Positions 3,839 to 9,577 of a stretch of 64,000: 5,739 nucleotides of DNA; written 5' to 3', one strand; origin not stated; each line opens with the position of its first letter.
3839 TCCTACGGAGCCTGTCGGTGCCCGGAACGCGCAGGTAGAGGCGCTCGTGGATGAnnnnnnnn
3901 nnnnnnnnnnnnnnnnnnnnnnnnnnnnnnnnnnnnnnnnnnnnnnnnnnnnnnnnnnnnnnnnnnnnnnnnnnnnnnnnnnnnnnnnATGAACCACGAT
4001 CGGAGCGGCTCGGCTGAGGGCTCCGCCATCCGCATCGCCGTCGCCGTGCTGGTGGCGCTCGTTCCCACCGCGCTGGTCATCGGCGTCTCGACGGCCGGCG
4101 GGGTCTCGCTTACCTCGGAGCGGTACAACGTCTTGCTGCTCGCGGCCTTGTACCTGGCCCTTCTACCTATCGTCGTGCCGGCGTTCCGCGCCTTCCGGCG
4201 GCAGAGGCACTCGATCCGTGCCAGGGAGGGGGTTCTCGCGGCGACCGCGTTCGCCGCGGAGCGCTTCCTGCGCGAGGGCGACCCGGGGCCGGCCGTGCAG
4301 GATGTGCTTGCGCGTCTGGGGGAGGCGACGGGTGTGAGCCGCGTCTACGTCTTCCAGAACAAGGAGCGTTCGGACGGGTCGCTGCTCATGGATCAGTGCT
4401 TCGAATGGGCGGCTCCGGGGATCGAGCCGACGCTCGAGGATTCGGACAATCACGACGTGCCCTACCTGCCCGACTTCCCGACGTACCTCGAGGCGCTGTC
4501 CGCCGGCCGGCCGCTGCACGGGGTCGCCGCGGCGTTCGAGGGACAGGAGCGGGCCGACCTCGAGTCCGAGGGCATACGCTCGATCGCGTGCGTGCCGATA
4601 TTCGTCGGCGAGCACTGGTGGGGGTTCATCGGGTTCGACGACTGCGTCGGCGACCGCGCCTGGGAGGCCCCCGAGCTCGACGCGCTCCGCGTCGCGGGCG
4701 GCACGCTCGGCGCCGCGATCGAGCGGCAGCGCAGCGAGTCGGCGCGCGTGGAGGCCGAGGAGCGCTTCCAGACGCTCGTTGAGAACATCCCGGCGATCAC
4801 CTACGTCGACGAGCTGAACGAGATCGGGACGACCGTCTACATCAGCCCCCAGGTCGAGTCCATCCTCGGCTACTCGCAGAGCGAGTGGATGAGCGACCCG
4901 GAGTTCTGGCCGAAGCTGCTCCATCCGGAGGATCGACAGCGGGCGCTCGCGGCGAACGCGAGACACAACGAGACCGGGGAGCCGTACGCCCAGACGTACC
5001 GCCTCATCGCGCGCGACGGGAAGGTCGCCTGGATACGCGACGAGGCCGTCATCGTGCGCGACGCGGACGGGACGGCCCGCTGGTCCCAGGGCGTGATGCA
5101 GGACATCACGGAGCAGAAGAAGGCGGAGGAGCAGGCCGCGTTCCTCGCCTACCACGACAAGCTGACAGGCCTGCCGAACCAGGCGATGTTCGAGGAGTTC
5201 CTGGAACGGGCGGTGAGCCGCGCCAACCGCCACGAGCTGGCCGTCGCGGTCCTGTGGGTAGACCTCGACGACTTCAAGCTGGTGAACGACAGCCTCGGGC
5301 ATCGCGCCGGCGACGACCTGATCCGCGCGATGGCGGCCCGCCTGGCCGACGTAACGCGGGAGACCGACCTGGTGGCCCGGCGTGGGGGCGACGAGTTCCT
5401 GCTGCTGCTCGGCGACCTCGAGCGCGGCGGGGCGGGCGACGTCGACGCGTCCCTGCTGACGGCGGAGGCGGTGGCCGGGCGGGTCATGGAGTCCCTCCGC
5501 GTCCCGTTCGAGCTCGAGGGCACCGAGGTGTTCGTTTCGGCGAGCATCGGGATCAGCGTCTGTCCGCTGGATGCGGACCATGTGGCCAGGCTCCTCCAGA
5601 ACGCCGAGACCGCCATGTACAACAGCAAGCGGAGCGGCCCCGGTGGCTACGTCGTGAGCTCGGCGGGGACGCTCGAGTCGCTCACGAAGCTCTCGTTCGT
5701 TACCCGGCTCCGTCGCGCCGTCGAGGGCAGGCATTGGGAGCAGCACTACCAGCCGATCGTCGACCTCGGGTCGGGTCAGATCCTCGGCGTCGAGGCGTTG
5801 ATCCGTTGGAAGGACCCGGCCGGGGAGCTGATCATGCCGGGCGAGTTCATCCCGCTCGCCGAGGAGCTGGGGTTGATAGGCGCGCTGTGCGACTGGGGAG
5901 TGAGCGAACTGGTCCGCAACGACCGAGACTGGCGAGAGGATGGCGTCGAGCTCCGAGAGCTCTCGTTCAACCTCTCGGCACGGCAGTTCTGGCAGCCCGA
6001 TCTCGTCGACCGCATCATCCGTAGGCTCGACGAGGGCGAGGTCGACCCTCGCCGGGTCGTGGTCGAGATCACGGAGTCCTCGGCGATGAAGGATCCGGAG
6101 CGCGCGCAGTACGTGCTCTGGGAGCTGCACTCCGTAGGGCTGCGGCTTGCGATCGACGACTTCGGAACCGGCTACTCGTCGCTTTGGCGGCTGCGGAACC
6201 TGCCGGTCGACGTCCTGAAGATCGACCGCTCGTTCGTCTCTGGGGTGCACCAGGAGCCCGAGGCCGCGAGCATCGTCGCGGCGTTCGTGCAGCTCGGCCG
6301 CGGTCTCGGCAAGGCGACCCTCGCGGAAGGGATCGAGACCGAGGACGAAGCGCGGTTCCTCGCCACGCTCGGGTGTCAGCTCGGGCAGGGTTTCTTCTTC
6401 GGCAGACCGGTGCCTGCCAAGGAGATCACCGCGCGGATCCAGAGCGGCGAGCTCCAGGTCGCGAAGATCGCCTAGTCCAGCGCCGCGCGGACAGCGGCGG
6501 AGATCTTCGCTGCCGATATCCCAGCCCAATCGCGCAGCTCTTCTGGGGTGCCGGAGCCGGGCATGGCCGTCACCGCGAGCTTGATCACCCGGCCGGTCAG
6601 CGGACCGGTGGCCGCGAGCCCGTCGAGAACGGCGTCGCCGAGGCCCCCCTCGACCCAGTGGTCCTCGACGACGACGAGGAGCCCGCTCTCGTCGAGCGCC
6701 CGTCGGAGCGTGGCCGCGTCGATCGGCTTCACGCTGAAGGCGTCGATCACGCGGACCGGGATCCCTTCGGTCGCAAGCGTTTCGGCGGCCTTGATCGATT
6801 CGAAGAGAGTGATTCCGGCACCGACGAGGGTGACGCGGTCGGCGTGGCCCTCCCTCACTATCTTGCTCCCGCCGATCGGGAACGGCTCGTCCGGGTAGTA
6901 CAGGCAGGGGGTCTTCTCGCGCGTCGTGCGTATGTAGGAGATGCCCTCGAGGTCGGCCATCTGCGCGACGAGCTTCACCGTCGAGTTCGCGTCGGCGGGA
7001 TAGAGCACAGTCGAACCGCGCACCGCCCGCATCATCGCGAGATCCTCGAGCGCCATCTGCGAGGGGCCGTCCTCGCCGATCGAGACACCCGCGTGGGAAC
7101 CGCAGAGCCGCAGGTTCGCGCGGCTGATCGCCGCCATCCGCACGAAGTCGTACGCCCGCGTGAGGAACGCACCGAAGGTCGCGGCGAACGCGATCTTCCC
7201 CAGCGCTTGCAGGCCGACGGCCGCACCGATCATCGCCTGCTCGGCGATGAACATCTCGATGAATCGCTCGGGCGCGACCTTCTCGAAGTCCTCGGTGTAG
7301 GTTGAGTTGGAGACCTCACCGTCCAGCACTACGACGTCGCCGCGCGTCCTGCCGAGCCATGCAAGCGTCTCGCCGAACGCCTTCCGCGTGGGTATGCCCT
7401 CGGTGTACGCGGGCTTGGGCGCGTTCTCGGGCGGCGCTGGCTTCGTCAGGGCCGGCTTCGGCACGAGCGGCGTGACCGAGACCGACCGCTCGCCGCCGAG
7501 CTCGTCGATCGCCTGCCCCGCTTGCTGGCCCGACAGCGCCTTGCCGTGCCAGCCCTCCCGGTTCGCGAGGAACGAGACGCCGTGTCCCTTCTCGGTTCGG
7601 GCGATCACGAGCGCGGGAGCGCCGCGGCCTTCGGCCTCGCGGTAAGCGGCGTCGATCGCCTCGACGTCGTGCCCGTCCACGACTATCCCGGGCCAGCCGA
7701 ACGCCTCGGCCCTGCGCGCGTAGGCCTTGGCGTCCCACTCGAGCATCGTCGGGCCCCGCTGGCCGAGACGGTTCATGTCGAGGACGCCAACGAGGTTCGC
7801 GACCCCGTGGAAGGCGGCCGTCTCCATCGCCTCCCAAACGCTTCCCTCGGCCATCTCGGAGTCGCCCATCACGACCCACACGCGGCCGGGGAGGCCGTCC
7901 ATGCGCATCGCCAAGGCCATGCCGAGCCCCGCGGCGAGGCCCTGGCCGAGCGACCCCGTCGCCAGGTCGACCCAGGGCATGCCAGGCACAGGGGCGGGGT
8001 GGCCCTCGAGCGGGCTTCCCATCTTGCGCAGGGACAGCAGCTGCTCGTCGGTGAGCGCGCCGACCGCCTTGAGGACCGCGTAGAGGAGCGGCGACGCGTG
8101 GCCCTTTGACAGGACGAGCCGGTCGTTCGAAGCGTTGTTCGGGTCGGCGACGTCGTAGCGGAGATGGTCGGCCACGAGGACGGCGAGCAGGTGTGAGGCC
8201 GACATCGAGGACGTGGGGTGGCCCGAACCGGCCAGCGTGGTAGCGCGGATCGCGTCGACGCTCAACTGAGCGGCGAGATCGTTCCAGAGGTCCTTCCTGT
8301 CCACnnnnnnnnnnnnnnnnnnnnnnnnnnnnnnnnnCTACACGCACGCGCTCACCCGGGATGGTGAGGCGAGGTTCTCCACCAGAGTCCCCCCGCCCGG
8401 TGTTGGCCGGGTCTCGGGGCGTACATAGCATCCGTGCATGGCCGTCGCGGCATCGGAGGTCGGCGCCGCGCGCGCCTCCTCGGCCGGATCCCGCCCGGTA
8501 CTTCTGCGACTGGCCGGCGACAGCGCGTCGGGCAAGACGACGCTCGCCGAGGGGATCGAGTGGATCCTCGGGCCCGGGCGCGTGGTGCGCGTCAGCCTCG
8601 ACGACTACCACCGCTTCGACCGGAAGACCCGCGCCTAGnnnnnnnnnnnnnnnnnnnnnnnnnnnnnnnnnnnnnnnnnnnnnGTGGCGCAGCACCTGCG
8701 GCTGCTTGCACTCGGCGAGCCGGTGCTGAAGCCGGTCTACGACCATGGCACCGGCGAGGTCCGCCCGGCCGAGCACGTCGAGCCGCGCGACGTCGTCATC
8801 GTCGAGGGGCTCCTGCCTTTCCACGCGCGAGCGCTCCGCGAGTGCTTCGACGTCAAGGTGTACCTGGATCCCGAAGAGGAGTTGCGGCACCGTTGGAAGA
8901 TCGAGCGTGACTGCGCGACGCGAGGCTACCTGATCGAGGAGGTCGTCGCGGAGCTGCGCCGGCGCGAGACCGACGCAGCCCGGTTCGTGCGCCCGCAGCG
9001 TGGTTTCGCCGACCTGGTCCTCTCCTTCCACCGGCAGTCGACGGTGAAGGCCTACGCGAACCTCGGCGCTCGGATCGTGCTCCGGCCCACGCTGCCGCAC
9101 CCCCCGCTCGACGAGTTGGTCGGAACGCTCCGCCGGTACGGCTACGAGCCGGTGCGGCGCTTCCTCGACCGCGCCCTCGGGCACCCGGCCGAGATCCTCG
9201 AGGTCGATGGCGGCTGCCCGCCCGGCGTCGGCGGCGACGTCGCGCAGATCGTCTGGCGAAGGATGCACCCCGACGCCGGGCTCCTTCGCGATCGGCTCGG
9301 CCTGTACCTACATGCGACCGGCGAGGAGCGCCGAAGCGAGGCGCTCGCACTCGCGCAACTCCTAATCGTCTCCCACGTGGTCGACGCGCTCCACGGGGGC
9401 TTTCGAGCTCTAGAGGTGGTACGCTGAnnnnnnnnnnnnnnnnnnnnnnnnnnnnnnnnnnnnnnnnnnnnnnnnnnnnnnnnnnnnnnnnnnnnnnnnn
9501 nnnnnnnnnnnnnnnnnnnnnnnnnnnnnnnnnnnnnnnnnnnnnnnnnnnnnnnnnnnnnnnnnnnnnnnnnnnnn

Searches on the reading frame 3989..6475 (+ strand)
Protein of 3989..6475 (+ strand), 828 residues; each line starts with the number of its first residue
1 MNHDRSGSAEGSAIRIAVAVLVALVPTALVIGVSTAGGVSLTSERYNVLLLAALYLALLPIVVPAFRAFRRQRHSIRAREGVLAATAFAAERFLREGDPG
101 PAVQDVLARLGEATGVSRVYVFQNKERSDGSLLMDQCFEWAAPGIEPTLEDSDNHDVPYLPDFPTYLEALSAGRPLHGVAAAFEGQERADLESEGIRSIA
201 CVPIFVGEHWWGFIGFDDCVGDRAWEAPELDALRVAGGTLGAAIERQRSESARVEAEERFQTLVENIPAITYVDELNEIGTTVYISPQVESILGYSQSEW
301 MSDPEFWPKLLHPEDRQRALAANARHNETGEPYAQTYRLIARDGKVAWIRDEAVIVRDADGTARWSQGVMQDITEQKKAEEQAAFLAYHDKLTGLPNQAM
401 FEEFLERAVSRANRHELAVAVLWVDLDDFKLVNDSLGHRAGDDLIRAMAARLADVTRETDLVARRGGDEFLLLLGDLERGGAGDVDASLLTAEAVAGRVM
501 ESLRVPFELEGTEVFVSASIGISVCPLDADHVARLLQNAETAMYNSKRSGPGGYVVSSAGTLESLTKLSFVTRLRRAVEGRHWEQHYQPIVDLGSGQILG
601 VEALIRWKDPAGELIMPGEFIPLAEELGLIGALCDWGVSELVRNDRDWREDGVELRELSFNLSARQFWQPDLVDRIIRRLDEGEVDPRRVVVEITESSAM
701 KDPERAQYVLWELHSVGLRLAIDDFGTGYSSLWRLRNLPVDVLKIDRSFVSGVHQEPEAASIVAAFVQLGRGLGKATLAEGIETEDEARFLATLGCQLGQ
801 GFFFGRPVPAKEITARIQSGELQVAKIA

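Call 14: search_protein_families(library=pfam, proteins=[window:3989-6475:+], max_evalue=0.00001)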
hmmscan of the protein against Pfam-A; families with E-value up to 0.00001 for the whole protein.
window:3989-6475:+ (828 aa): 5 families
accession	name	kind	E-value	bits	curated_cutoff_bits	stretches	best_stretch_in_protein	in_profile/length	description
PF00563.25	EAL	-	1.6e-69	234.4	31.3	1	573-807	3-236/236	EAL domain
PF00990.26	GGDEF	-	7.5e-42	143.3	23.8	1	387-550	1-158/161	Diguanylate cyclase, GGDEF domain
PF08447.18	PAS_3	-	4.9e-21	75.2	25.6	1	283-369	2-88/89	PAS fold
PF01590.32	GAF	-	5.5e-10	40.3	22.4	1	102-244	5-133/133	GAF domain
PF00989.32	PAS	-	1.5e-09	38.3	22.6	1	258-373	1-113/113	PAS fold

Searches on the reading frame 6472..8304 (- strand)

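Call 46: search_protein_families(library=pfam, proteins=[window:6472-8304:-], max_evalue=0.0001)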
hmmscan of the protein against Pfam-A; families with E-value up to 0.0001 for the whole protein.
window:6472-8304:- (610 aa): 5 families
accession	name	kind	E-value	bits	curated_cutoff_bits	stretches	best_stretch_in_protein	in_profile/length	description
PF02779.29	Transket_pyr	-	1.6e-41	142.3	27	1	303-465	2-172/174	Transketolase, pyrimidine binding domain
PF00456.26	Transketolase_N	-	1.6e-39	136.2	22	1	14-271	12-277/334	Transketolase, thiamine diphosphate binding domain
PF02780.25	Transketolase_C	-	9.6e-27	93.8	25.9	1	481-601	4-124/124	Transketolase, C-terminal domain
PF00676.26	E1_dh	-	9e-11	41.7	22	1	120-227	104-210/300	Dehydrogenase E1 component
PF13292.11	DXP_synthase_N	-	1.3e-05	25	21.2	1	111-178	105-171/274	1-deoxy-D-xylulose-5-phosphate synthase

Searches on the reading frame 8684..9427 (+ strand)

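Call 46: search_protein_families(library=pfam, proteins=[window:8684-9427:+], max_evalue=0.0001)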
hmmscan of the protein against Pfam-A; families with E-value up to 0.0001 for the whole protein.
window:8684-9427:+ (247 aa): 1 family
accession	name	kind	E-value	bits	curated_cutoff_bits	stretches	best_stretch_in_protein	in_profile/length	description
PF00485.24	PRK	-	8.5e-27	94.7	22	1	2-116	75-190/196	Phosphoribulokinase / Uridine kinase family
